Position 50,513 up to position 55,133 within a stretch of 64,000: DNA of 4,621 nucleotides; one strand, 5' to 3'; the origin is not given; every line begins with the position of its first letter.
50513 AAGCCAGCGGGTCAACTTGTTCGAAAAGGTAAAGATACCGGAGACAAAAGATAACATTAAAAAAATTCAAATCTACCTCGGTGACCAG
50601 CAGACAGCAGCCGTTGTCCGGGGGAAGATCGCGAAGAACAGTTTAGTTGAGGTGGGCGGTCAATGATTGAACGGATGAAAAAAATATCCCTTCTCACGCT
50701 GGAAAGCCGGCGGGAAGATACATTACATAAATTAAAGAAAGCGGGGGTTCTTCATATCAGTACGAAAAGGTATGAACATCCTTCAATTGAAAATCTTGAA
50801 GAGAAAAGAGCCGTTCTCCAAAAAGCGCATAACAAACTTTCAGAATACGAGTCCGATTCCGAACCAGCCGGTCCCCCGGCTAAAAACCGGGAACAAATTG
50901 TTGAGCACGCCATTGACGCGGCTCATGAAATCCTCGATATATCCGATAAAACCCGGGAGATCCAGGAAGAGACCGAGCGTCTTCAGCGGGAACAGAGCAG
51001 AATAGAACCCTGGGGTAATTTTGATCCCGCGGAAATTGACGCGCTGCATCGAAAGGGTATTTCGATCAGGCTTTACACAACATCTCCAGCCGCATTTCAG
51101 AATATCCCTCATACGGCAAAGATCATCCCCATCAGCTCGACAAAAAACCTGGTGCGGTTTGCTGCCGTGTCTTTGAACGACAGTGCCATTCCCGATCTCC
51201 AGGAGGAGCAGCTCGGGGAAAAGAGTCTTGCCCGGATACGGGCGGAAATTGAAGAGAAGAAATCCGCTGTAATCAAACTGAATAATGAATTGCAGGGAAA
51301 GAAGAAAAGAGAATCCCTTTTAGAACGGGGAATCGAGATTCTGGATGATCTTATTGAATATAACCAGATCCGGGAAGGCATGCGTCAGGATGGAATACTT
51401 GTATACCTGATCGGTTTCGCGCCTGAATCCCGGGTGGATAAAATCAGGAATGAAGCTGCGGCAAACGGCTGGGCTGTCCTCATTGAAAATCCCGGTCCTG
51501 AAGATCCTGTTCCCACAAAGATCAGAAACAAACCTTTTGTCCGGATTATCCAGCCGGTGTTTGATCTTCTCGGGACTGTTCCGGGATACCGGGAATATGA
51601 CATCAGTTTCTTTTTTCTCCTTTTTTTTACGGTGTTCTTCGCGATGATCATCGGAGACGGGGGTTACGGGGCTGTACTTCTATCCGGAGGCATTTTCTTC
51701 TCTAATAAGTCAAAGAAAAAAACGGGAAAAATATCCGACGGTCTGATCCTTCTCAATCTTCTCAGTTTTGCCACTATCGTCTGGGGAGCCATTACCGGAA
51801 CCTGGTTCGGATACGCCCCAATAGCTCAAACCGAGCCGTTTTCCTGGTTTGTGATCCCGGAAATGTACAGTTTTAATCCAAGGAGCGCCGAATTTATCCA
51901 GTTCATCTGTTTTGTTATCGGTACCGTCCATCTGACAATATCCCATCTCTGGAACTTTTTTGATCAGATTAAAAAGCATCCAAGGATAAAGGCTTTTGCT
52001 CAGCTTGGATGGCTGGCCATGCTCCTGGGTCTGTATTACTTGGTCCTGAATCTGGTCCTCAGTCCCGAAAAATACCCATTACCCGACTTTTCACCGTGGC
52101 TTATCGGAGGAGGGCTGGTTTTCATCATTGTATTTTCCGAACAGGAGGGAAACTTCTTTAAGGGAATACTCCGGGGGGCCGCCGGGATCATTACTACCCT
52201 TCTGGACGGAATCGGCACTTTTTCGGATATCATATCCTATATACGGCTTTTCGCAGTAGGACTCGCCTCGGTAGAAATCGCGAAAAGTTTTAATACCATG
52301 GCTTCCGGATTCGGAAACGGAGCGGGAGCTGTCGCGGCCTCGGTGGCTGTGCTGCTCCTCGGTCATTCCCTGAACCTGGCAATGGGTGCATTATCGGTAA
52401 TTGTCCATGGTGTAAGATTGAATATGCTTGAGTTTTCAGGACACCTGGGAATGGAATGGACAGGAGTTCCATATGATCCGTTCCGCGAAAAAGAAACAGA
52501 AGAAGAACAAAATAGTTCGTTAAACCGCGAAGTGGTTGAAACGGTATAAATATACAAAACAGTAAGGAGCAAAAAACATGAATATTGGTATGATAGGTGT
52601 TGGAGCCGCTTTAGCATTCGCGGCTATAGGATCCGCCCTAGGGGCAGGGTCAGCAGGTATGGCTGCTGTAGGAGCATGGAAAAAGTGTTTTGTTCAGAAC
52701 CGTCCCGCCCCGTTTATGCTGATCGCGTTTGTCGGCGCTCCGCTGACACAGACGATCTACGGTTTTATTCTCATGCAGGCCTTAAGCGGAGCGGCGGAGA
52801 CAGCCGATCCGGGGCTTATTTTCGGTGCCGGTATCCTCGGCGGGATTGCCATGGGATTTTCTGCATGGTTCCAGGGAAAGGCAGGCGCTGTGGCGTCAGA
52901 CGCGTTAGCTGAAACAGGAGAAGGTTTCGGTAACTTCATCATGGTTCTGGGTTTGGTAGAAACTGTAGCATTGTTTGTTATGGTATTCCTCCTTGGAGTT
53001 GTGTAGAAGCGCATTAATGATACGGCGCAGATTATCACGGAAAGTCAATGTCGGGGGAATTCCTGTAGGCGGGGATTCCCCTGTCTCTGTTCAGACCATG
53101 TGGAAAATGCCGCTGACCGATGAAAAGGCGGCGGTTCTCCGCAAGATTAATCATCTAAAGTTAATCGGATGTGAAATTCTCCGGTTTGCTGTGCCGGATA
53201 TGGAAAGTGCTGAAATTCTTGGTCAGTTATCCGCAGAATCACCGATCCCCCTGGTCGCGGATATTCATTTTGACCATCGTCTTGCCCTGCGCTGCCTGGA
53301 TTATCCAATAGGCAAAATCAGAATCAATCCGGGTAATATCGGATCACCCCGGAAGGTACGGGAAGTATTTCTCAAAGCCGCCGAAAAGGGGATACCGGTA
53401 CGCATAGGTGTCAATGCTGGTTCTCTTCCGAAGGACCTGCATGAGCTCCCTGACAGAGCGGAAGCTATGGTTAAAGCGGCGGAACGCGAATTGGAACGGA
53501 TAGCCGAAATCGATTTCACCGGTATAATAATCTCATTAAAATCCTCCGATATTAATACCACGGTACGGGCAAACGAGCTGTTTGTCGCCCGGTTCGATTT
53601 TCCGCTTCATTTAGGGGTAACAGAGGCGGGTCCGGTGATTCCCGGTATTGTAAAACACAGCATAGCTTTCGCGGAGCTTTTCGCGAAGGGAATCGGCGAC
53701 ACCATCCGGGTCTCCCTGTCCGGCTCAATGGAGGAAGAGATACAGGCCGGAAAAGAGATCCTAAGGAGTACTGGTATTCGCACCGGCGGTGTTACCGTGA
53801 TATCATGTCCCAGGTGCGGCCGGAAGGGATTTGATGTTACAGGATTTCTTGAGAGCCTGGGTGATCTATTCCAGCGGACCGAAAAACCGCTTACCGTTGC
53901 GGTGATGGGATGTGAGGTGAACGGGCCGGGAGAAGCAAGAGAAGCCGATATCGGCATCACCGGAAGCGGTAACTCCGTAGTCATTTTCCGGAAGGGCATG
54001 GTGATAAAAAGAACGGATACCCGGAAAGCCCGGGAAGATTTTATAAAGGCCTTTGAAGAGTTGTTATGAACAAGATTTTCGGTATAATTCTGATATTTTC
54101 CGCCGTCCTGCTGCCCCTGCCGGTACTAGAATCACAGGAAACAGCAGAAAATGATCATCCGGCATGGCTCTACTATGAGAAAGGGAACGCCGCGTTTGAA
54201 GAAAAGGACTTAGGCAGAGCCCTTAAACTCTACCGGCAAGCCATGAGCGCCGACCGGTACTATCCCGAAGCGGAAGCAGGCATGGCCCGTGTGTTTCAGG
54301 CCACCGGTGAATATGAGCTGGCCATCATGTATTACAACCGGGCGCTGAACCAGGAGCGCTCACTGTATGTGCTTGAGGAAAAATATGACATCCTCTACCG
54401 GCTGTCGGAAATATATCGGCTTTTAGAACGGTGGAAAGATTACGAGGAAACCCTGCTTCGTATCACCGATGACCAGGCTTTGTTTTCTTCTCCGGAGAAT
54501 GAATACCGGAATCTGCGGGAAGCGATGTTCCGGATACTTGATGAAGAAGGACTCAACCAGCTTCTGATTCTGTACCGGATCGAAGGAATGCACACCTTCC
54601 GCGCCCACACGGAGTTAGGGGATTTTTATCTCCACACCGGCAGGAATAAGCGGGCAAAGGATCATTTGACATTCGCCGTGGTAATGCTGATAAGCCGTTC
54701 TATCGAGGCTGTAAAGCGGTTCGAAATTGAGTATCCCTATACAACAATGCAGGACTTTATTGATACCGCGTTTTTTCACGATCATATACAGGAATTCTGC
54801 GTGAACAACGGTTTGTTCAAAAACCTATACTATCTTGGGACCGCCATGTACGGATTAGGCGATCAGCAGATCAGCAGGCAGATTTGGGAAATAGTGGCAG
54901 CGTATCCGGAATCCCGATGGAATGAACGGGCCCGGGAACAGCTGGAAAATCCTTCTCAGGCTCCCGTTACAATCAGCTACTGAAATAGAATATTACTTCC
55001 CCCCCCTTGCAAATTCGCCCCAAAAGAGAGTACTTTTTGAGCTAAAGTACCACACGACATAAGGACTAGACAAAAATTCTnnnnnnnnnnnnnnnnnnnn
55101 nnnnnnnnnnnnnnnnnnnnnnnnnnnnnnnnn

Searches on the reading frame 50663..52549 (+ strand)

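Call 37: search_protein_families(library=pfam, proteins=[window:50663-52549:+], max_evalue=0.00001)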
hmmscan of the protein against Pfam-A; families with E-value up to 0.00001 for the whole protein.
window:50663-52549:+ (628 aa): 1 family
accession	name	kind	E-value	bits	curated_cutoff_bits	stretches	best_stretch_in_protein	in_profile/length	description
PF01496.24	V_ATPase_I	-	7.1e-07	28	30.7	0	280-356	349-423/815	V-type ATPase 116kDa subunit family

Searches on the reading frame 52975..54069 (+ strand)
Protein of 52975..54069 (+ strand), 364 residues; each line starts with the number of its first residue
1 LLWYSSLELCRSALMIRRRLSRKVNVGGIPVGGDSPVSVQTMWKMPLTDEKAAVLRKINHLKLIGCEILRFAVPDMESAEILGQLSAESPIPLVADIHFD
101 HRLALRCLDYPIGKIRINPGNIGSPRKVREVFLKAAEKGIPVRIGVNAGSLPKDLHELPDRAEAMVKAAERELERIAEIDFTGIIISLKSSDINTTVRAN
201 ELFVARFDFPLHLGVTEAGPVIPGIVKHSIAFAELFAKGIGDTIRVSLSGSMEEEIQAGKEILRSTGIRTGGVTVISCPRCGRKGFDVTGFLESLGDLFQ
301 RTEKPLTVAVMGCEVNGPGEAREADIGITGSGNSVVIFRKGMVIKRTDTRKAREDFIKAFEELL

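Call 66: search_protein_families(library=pfam, proteins=[window:52975-54069:+], max_evalue=0.00001)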
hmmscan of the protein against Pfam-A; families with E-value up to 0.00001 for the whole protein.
window:52975-54069:+ (364 aa): 1 family
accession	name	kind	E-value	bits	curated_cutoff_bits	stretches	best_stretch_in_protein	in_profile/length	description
PF04551.19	GcpE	-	1.7e-124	415.8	32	1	22-361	2-342/343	GcpE protein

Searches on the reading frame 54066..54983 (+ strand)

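Call 66: search_protein_families(library=pfam, proteins=[window:54066-54983:+], max_evalue=0.00001)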
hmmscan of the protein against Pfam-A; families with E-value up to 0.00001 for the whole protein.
window:54066-54983:+ (305 aa): 5 families
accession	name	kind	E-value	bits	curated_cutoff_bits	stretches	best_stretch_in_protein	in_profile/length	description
PF14559.12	TPR_19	-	1.1e-09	38.9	25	1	43-98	1-56/68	Tetratricopeptide repeat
PF13424.12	TPR_12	-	6.9e-08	33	30.1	0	72-124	8-62/77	Tetratricopeptide repeat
PF00515.34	TPR_1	-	9.8e-08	31.9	27.8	0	68-94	2-28/34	Tetratricopeptide repeat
PF13181.12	TPR_8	-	1.8e-07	31.2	25.7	0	35-64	3-32/34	Tetratricopeptide repeat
PF07719.23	TPR_2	-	2.2e-07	30.9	27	0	34-63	2-31/34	Tetratricopeptide repeat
